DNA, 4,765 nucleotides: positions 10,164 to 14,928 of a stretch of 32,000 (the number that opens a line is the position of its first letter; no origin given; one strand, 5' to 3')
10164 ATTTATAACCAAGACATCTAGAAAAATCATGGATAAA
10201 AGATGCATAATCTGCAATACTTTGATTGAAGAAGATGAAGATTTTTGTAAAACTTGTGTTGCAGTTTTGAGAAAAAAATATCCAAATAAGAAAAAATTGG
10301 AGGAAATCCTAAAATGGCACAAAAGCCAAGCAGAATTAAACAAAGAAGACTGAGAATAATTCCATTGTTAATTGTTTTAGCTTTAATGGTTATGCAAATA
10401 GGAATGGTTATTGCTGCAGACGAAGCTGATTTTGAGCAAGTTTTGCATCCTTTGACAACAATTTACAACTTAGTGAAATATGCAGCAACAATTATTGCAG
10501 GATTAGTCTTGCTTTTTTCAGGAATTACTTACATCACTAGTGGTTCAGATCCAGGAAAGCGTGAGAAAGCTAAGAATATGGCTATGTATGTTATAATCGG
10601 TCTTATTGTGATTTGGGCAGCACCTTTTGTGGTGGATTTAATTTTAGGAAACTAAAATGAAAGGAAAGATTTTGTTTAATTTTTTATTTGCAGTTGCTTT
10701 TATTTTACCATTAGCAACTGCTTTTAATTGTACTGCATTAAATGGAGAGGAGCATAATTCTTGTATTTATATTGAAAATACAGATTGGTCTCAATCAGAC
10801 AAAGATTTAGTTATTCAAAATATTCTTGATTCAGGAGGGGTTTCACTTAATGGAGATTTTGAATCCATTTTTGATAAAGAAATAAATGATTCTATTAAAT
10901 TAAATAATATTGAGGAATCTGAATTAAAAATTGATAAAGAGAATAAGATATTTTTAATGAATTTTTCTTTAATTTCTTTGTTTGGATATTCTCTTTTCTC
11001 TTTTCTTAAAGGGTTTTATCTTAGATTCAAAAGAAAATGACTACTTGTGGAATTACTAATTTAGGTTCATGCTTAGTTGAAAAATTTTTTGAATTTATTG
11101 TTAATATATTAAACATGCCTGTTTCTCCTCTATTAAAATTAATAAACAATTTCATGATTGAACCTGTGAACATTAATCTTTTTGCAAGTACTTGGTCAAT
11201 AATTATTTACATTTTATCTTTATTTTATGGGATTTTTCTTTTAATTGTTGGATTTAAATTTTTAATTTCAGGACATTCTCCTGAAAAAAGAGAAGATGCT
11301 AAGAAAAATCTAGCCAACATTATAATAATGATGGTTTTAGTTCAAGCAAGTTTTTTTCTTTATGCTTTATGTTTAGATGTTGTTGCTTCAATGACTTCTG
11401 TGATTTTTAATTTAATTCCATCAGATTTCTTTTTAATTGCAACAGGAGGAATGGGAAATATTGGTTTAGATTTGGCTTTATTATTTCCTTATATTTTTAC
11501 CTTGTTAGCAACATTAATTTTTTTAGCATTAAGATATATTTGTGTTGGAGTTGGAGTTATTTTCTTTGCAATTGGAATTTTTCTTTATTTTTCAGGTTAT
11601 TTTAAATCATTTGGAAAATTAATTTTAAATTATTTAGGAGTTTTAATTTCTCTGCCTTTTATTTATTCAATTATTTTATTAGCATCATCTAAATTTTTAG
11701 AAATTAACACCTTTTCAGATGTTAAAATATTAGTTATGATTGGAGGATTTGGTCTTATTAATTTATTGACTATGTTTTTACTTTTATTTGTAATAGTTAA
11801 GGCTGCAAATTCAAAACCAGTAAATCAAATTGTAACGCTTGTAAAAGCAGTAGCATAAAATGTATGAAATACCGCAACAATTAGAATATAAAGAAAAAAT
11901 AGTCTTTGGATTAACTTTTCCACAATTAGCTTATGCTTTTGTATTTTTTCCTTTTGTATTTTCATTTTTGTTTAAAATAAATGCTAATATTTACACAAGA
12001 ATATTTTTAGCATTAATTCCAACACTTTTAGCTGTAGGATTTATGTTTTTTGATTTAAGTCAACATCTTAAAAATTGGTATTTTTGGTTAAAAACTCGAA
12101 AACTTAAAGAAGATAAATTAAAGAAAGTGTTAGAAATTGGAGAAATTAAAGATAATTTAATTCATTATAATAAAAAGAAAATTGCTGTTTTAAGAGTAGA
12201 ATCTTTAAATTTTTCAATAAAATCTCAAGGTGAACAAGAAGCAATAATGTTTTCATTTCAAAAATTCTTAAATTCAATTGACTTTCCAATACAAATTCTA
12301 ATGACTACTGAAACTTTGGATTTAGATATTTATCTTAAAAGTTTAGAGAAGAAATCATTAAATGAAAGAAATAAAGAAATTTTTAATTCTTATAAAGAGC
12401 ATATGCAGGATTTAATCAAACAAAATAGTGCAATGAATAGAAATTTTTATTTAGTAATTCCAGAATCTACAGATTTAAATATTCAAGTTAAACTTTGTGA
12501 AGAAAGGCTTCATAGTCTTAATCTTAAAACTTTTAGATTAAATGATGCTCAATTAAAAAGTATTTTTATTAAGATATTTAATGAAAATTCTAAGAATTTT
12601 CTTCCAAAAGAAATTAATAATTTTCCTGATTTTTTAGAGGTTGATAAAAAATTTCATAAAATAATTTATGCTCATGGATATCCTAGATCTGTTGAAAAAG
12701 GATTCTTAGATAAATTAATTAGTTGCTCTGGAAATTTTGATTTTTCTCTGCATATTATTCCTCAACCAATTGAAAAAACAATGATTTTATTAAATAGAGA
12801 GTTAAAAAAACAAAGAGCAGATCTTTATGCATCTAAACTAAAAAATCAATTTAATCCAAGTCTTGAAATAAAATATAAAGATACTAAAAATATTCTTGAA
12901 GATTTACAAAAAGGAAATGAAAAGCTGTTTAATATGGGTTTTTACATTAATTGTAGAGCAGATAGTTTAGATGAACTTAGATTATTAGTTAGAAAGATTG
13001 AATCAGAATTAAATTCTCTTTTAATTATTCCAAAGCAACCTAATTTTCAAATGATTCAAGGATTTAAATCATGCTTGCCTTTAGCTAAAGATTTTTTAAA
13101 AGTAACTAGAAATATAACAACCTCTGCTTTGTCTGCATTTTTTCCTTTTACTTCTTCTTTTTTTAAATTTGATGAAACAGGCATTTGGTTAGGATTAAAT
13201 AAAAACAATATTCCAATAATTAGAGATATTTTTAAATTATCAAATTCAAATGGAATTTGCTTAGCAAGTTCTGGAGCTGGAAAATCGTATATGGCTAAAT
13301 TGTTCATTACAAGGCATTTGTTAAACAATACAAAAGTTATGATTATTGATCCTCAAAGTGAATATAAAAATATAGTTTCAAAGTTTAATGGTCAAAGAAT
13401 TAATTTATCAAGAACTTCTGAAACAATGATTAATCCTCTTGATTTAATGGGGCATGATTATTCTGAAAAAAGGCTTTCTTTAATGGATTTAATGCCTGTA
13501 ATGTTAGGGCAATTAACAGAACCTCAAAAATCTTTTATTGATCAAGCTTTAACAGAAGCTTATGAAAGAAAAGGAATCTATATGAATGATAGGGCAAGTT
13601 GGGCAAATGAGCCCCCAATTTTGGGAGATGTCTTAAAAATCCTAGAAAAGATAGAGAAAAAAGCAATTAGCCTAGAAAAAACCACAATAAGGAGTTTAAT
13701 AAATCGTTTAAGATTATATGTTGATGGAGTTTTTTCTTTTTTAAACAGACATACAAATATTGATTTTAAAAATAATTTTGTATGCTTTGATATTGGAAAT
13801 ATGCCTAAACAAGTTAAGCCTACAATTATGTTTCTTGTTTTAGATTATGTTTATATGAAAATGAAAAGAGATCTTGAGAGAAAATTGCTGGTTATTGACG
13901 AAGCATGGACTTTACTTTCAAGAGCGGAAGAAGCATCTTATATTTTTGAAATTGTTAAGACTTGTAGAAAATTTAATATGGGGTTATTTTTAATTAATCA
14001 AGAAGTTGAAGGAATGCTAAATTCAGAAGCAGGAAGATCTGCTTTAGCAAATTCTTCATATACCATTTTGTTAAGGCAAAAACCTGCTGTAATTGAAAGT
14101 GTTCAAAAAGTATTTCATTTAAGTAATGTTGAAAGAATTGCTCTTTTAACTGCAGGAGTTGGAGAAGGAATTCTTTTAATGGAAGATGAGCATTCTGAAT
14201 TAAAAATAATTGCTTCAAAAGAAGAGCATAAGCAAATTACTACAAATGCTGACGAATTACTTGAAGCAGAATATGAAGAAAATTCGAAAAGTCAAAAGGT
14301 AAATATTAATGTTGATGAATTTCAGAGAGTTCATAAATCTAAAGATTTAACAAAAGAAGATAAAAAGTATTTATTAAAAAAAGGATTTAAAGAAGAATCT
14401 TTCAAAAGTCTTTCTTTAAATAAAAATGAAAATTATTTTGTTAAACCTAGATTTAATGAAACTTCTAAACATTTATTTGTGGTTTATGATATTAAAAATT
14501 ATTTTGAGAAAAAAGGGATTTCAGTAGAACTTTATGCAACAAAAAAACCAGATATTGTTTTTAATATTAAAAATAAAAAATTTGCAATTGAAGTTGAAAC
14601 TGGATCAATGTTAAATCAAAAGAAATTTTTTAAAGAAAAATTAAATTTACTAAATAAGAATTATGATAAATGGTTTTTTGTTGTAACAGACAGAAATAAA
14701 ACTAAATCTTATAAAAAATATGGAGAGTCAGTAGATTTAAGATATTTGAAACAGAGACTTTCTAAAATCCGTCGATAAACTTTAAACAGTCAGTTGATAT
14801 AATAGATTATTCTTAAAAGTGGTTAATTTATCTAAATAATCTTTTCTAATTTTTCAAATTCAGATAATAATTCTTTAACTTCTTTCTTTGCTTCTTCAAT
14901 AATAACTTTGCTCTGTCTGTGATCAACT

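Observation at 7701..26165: ~18.4-kb integrated element at tRNA-Asp, bounded by a 12-nt direct repeat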

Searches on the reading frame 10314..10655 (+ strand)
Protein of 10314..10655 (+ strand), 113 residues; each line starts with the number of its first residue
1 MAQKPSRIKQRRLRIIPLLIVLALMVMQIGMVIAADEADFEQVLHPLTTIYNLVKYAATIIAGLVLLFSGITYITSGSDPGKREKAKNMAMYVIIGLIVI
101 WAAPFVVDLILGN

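Call 8: search_protein_families(library=pfam, proteins=[window:10314-10655:+], max_evalue=0.01)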
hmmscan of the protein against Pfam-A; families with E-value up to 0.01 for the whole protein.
window:10314-10655:+ (113 aa): 3 families
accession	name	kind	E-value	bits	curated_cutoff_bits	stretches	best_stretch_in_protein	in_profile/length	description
PF18895.5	T4SS_pilin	-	1.4e-15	57.6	26.6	1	49-110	11-71/71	Type IV secretion system pilin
PF04956.18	TrbC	-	2e-09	38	27.9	1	10-110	5-98/98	TrbC/VIRB2 pilin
PF01127.27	Sdh_cyt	-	0.0017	18.9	25.8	1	19-100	36-117/122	Succinate dehydrogenase/Fumarate reductase transmembrane subunit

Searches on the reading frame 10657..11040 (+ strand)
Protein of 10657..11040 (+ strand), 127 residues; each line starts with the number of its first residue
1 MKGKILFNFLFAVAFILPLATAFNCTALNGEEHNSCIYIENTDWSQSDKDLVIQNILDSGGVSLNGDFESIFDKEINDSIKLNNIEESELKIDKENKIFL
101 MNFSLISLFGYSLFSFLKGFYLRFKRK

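Call 8: search_protein_families(library=pfam, proteins=[window:10657-11040:+], max_evalue=0.01)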
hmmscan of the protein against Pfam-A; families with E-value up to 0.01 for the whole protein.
window:10657-11040:+ (127 aa): 0 families

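Call 26: search_protein_families(library=padloc, proteins=[window:10657-11040:+], max_evalue=0.01)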
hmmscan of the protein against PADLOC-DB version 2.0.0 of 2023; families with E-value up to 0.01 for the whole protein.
window:10657-11040:+ (127 aa): 0 families

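Call 27: search_protein_families(library=ncbifam, proteins=[window:10657-11040:+], max_evalue=0.01)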
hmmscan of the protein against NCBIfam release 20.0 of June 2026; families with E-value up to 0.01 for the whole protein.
window:10657-11040:+ (127 aa): 0 families

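Call 52: search_protein_families(library=phrogs, proteins=[window:10657-11040:+], max_evalue=0.01)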
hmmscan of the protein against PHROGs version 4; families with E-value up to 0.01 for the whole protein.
window:10657-11040:+ (127 aa): 0 families

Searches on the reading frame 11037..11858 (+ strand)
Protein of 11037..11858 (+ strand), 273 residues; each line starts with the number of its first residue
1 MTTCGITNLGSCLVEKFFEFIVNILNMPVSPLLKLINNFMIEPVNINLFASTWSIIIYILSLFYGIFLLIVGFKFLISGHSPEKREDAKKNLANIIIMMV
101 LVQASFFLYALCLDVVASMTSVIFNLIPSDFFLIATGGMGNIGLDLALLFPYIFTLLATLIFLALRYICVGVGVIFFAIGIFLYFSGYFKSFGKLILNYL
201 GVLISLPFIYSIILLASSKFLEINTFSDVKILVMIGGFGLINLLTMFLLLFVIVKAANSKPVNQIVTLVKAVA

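Call 8: search_protein_families(library=pfam, proteins=[window:11037-11858:+], max_evalue=0.01)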
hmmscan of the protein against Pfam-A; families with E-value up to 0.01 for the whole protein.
window:11037-11858:+ (273 aa): 1 family
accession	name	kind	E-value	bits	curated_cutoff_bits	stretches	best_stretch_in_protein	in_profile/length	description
PF18895.5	T4SS_pilin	-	5.7e-07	29.9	26.6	1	55-102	15-61/71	Type IV secretion system pilin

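Call 26: search_protein_families(library=padloc, proteins=[window:11037-11858:+], max_evalue=0.01)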
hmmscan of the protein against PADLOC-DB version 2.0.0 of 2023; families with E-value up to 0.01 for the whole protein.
window:11037-11858:+ (273 aa): 0 families

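Call 27: search_protein_families(library=ncbifam, proteins=[window:11037-11858:+], max_evalue=0.01)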
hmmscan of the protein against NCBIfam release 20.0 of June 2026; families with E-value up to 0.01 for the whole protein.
window:11037-11858:+ (273 aa): 1 family
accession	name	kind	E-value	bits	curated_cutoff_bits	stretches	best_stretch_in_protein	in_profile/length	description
NF045849.1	ICE_MMCAP2_0565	equivalog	2.7e-05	23.7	40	1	51-108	15-72/80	Mbov_0395 family pilin-like conjugal transfer protein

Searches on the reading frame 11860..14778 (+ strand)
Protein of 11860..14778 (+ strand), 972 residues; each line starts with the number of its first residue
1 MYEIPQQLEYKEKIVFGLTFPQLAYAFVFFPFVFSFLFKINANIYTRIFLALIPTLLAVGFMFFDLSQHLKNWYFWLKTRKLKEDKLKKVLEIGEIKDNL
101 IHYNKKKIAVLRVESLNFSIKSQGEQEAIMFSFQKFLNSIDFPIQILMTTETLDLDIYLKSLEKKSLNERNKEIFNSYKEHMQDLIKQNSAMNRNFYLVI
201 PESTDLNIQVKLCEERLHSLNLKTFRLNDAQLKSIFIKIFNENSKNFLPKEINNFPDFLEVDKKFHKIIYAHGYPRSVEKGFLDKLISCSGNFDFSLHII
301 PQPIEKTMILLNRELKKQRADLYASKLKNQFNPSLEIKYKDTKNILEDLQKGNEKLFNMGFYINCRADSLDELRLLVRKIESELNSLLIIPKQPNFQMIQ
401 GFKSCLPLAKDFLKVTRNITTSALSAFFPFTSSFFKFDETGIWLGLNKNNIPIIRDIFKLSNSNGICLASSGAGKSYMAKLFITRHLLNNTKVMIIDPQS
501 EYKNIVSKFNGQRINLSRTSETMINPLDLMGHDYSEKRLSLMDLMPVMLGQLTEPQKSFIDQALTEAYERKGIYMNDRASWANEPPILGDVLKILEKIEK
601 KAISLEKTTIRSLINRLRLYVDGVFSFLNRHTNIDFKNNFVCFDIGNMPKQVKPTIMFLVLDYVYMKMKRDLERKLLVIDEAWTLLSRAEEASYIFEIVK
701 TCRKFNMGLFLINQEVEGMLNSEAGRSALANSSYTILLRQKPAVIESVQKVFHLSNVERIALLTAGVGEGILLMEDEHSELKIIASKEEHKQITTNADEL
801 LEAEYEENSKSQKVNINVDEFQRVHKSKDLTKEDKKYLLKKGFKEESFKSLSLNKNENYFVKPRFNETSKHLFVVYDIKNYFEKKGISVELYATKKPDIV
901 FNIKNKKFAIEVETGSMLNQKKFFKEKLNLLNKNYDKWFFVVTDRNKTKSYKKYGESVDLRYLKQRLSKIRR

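Call 8: search_protein_families(library=pfam, proteins=[window:11860-14778:+], max_evalue=0.01)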
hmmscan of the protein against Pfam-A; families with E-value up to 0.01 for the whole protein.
window:11860-14778:+ (972 aa): 7 families
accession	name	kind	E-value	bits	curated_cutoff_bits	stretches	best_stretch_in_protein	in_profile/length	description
PF19044.6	P-loop_TraG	-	1.2e-24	87.2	25.8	1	460-767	27-347/413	TraG P-loop domain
PF01935.23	DUF87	-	2.8e-13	50.9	23.2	1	447-627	8-176/220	Helicase HerA, central domain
PF12846.13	AAA_10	-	1.4e-12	47.8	27.5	2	462-567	21-134/362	AAA-like domain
PF11130.14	TraC_F_IV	-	7.6e-05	22.3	28.1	1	295-409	263-374/375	TraC protein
PF12666.12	PrgI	-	0.00017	22.5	27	1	4-65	2-65/91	PrgI family protein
PF06054.18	CoiA_nuc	-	0.0027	18.3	20.3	1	867-950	1-88/158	Competence protein CoiA, nuclease-like domain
PF13401.12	AAA_22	-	0.0059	17.4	27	0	463-501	6-44/130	AAA domain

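Call 27: search_protein_families(library=ncbifam, proteins=[window:11860-14778:+], max_evalue=0.01)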
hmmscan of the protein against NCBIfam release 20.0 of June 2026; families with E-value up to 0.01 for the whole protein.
window:11860-14778:+ (972 aa): 9 families
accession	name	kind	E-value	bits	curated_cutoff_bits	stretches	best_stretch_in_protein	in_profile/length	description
NF045971.1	conju_CD1110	equivalog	3.8e-94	316.4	325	1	241-775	184-728/752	VirB4-like conjugal transfer ATPase, CD1110 family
NF045975.1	VirB4_plasma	equivalog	1.1e-88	298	590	1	4-793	3-893/894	Mbov_0397 family ICE element conjugal transfer ATPase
TIGR02746.1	TraC-F-type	equivalog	1.7e-43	148.6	567.05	1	291-759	253-730/800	type IV secretion system protein TraC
TIGR00929.1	VirB4_CagE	subfamily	1.9e-28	99.2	643.1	1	262-775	238-737/792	VirB4 family type IV secretion/conjugal transfer ATPase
TIGR03783.1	Bac_Flav_CT_G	subfamily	5.9e-19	67.4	261.55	1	439-764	417-759/829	TraG family conjugative transposon ATPase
NF052333.1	ATPase_TcpF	exception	5.3e-08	31.2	1100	1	316-505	304-505/813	conjugal transfer ATPase TcpF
NF010447.0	PRK13873.1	equivalog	7.7e-07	27.4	1020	1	637-753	601-717/815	conjugal transfer protein TrbE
NF010466.0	PRK13891.1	subfamily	0.00034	18.6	1322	1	606-722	620-736/852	conjugal transfer protein TrbE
NF010404.0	PRK13830.1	subfamily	0.0013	16.5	810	1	636-717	614-696/818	conjugal transfer protein TrbE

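Call 58: search_dna_similar(query=window:11860-14778:+, collection=plasmids, mode=protein, max_rows=12)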
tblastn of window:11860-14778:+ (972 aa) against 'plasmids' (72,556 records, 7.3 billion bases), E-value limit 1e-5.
Records with a match: 3445; places in all: 3491; records where one place covers at least 80% of the query: 0.
Best place of each record, by identity: <60% 3445.
By first word of the organism name: Escherichia 762; Klebsiella 583; Bacillus 326; Enterococcus 184; Staphylococcus 173; Salmonella 142; Lactiplantibacillus 92; Providencia 91; Lactococcus 74; Citrobacter 71; and 199 more.
By predicted mobility (MOB-suite, as given by PLSDB): conjugative 2641; non-mobilizable 598; mobilizable 206.
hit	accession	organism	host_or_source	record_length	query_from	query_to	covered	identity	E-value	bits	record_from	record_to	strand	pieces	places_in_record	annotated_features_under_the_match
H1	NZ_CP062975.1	Pontibacillus sp. ALD_SL1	mangrove mud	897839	110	807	67%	31.6%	6e-72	330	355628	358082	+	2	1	VirB4-like conjugal transfer ATPase, CD1110 family | hypothetical protein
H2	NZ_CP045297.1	Paenibacillus brasilensis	cell culture,soil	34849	94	804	73%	25.8%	2e-40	171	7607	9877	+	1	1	VirB4-like conjugal transfer ATPase, CD1110 family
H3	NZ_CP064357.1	Miltoncostaea oceani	pure culture,marine sediment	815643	110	817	67%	28.0%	9e-46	250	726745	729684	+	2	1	DUF87 domain-containing protein | hypothetical protein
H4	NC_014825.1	Ruminococcus albus 7 = DSM 20455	-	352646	112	773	68%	26.7%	5e-43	179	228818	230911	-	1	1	VirB4-like conjugal transfer ATPase, CD1110 family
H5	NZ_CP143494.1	Clostridium perfringens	pig,fecal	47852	114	800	71%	25.4%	1e-40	171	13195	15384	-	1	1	VirB4-like conjugal transfer ATPase, CD1110 family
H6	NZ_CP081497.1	Streptomyces sp. BHT-5-2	whole organism,plant soil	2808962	249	807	58%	31.1%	2e-61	236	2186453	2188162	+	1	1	none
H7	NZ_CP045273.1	Priestia megaterium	pure culture,Paper surface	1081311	249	799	57%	31.5%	4e-38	260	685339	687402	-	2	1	none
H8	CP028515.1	Carboxydocella thermautotrophica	environmental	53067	97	802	73%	24.2%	2e-49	199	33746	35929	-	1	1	hypothetical protein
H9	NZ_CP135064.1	Streptococcus suis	Homo sapiens,blood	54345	114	772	68%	25.9%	6e-37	159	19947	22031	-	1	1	VirB4-like conjugal transfer ATPase, CD1110 family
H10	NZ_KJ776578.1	Clostridium botulinum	-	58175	109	772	68%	25.5%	2e-42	177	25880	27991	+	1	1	VirB4-like conjugal transfer ATPase, CD1110 family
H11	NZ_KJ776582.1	Clostridium botulinum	-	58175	109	772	68%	25.5%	2e-42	177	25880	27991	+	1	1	VirB4-like conjugal transfer ATPase, CD1110 family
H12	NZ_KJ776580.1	Clostridium botulinum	-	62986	109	772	68%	25.5%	2e-42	177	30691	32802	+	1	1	VirB4-like conjugal transfer ATPase, CD1110 family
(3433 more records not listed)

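Call 60: find_related_loci(query=window:11860-14778:+, collection=viral_contigs, flank=10000)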
Query window:11860-14778:+ (972 aa) in viral_contigs; peptide patterns used: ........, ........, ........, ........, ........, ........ (x = any residue, [..] = any of these).
2 stretches matched a pattern, but none encodes a relative of the query by tblastn (E <= 1e-3).
